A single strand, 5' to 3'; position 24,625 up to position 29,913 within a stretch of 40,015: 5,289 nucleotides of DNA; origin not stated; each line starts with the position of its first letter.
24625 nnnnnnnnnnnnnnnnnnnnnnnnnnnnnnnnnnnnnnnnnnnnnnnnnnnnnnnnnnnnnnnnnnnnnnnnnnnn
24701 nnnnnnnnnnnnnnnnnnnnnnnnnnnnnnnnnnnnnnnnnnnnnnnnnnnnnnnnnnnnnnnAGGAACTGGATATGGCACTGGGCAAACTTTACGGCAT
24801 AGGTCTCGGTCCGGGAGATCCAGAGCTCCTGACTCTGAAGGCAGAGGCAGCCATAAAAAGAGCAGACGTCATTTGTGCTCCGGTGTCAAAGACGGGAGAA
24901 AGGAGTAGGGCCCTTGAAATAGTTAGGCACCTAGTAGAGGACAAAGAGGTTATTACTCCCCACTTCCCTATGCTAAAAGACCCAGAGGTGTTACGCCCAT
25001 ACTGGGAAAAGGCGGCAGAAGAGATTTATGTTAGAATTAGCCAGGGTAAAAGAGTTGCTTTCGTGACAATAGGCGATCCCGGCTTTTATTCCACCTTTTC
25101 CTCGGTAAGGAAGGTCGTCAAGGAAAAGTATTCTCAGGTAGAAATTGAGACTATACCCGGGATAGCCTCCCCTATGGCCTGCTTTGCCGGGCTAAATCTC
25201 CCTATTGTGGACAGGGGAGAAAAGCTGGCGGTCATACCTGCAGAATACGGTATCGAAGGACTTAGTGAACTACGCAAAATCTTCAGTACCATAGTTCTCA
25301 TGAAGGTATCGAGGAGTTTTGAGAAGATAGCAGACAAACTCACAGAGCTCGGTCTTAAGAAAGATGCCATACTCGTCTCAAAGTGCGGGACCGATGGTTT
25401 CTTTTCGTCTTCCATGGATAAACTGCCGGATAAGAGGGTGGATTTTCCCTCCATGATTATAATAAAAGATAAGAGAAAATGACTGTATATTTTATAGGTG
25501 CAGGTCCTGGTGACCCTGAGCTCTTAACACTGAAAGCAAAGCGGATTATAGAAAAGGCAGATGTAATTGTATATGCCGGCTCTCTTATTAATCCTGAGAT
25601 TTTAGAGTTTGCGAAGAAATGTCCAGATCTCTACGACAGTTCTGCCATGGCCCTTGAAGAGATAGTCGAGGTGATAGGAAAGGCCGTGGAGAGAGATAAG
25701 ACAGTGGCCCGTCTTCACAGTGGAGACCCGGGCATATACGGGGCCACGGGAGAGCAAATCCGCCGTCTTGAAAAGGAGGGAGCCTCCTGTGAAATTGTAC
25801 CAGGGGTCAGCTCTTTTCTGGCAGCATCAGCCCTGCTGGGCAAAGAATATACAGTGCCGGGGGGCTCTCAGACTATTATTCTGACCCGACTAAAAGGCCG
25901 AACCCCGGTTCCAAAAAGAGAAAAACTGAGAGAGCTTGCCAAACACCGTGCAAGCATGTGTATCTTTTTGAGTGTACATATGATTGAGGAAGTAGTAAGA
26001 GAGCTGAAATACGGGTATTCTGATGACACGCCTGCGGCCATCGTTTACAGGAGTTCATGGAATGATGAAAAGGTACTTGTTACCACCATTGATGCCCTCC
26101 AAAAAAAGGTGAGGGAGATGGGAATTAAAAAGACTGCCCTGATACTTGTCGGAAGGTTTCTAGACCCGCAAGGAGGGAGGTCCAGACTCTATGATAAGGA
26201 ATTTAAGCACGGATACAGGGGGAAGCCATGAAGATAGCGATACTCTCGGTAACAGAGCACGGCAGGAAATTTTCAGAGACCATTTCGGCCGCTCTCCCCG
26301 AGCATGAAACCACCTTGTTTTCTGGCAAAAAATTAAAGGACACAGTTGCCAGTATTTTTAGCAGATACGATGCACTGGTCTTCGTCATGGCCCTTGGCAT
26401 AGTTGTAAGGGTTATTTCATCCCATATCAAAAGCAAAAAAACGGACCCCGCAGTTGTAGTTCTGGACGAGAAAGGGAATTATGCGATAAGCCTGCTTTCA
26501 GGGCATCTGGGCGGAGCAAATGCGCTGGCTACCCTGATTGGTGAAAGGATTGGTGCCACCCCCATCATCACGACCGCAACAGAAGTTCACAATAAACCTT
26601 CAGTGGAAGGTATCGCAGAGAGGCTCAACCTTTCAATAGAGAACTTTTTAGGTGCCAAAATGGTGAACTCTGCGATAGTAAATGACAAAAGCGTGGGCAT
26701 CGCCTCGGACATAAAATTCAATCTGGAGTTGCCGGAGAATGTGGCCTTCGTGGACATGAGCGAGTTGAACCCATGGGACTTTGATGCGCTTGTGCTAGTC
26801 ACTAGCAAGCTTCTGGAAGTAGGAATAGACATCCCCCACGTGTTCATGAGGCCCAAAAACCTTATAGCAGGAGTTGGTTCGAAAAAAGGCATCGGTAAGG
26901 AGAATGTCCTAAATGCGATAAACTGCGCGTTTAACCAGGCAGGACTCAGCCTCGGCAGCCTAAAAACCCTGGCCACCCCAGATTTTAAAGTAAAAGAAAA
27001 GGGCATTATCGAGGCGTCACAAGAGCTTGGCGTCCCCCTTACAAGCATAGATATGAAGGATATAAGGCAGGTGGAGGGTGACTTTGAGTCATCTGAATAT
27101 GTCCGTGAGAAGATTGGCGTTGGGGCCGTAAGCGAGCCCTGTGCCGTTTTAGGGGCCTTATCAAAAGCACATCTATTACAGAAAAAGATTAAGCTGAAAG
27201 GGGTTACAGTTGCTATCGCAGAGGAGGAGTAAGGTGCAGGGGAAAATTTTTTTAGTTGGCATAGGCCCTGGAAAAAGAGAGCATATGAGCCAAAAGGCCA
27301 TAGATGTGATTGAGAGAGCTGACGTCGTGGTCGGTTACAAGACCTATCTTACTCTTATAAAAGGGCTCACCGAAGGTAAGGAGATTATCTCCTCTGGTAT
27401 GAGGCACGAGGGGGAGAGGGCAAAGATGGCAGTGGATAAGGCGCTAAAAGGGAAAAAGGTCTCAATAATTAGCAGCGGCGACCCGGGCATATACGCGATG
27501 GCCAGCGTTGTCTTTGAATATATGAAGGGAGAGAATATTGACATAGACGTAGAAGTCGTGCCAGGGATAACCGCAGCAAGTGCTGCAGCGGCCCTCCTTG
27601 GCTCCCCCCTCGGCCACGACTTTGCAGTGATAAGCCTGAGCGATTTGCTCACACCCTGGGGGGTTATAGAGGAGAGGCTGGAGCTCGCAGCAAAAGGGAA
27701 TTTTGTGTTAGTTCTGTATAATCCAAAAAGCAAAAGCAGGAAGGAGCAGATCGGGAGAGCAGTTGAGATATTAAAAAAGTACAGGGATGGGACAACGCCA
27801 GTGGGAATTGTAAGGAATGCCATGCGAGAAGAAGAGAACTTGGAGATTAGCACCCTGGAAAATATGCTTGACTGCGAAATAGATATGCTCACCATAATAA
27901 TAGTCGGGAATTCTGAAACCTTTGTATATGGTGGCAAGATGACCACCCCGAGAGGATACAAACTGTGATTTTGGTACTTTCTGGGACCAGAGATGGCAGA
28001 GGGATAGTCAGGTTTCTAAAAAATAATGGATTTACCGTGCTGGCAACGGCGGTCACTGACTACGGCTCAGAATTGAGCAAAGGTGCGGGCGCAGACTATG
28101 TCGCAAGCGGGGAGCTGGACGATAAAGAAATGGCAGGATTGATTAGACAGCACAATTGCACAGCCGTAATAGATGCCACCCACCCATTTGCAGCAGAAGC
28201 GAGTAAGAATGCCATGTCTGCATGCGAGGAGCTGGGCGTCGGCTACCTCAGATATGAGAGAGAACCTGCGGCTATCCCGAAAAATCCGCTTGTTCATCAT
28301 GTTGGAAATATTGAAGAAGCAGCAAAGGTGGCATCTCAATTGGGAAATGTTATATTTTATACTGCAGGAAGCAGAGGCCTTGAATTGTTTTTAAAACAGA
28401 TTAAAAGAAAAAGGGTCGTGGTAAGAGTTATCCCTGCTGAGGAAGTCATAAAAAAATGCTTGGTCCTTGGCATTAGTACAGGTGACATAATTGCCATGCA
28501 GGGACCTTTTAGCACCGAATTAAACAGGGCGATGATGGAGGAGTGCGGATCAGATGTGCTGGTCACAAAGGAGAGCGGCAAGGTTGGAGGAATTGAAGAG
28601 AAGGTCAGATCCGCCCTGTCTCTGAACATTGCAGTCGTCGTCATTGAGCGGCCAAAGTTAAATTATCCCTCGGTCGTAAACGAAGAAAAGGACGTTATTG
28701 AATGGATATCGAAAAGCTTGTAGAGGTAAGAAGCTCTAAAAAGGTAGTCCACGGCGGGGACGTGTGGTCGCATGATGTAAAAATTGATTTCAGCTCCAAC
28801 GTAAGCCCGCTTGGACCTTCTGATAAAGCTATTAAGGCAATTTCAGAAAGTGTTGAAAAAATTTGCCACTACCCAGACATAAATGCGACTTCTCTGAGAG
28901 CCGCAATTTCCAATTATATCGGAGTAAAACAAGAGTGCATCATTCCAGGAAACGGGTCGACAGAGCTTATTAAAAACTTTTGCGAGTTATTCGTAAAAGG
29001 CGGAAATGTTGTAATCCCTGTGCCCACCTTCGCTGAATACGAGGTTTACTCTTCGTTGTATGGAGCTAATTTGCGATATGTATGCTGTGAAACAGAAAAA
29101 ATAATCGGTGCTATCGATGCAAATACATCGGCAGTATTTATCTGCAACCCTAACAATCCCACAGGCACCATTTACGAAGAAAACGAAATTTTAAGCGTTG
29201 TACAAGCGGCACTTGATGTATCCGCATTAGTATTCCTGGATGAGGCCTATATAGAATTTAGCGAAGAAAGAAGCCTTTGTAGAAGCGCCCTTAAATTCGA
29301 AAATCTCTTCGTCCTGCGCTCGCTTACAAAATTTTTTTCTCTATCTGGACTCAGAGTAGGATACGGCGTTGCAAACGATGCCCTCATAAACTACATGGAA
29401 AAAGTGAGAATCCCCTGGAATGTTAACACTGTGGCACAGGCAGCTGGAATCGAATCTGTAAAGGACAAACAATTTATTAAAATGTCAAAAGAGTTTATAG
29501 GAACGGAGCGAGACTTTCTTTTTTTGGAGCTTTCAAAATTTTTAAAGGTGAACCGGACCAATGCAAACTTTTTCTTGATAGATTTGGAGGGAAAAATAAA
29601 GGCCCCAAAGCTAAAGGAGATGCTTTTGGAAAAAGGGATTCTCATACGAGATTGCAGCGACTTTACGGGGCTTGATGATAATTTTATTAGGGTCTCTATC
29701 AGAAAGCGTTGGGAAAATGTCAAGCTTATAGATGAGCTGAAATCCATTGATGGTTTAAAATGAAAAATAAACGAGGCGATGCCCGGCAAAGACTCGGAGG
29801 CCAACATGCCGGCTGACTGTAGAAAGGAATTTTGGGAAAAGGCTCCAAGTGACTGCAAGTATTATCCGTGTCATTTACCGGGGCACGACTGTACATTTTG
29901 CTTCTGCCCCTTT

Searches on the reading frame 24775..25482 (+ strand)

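Call 58: search_protein_families(library=pfam, proteins=[window:24775-25482:+], max_evalue=0.00001)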
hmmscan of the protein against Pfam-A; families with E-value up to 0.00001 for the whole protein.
window:24775-25482:+ (235 aa): 1 family
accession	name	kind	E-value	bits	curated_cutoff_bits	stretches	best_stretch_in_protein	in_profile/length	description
PF00590.25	TP_methylase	-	2.2e-46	158.9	27.8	1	5-207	1-199/212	Tetrapyrrole (Corrin/Porphyrin) Methylases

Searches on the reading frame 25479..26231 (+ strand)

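Call 58: search_protein_families(library=pfam, proteins=[window:25479-26231:+], max_evalue=0.00001)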
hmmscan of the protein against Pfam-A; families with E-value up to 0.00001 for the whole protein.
window:25479-26231:+ (250 aa): 1 family
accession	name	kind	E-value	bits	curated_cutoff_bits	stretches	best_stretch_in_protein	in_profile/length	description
PF00590.25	TP_methylase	-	2.2e-54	185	27.8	1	2-207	1-211/212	Tetrapyrrole (Corrin/Porphyrin) Methylases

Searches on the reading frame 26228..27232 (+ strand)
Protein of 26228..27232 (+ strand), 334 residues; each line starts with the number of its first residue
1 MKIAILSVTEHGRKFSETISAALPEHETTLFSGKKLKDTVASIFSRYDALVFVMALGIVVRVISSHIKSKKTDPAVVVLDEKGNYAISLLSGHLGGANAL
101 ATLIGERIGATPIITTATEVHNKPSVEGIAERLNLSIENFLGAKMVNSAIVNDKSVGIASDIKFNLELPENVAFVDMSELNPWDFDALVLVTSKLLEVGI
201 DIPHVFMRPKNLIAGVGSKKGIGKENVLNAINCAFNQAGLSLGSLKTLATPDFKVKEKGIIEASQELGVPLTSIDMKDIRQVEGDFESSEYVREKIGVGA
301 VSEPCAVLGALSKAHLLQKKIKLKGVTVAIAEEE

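Call 58: search_protein_families(library=pfam, proteins=[window:26228-27232:+], max_evalue=0.00001)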
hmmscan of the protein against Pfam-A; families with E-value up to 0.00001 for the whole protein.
window:26228-27232:+ (334 aa): 3 families
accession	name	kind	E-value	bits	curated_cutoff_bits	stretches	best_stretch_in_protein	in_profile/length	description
PF11760.13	CbiG_N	-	2.9e-35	120.6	25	1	39-119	2-82/82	Cobalamin synthesis G N-terminal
PF01890.21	CbiG_C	-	3.4e-30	105.4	27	1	212-331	1-117/117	Cobalamin synthesis G C-terminus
PF11761.13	CbiG_mid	-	2.1e-07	31.5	22.7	1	124-197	1-77/88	Cobalamin biosynthesis central region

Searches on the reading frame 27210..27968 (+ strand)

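Call 58: search_protein_families(library=pfam, proteins=[window:27210-27968:+], max_evalue=0.00001)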
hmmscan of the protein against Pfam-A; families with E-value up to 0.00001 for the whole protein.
window:27210-27968:+ (252 aa): 1 family
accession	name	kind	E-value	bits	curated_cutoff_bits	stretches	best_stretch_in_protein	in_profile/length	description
PF00590.25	TP_methylase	-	1.5e-42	146.4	27.8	1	12-218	1-210/212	Tetrapyrrole (Corrin/Porphyrin) Methylases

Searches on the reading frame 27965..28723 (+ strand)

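Call 58: search_protein_families(library=pfam, proteins=[window:27965-28723:+], max_evalue=0.00001)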
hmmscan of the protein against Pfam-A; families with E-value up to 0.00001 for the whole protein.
window:27965-28723:+ (252 aa): 1 family
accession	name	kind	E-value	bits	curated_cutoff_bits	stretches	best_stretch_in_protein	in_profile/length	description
PF02571.20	CbiJ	-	9.4e-76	254.8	28.6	1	2-248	2-233/234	Precorrin-6x reductase CbiJ/CobK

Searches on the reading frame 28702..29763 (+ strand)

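Call 58: search_protein_families(library=pfam, proteins=[window:28702-29763:+], max_evalue=0.00001)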
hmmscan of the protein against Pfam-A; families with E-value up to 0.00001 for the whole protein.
window:28702-29763:+ (353 aa): 1 family
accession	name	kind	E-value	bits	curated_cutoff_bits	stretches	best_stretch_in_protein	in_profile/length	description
PF00155.27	Aminotran_1_2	-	4.1e-50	171.4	19.7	1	27-333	3-346/361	Aminotransferase class I and II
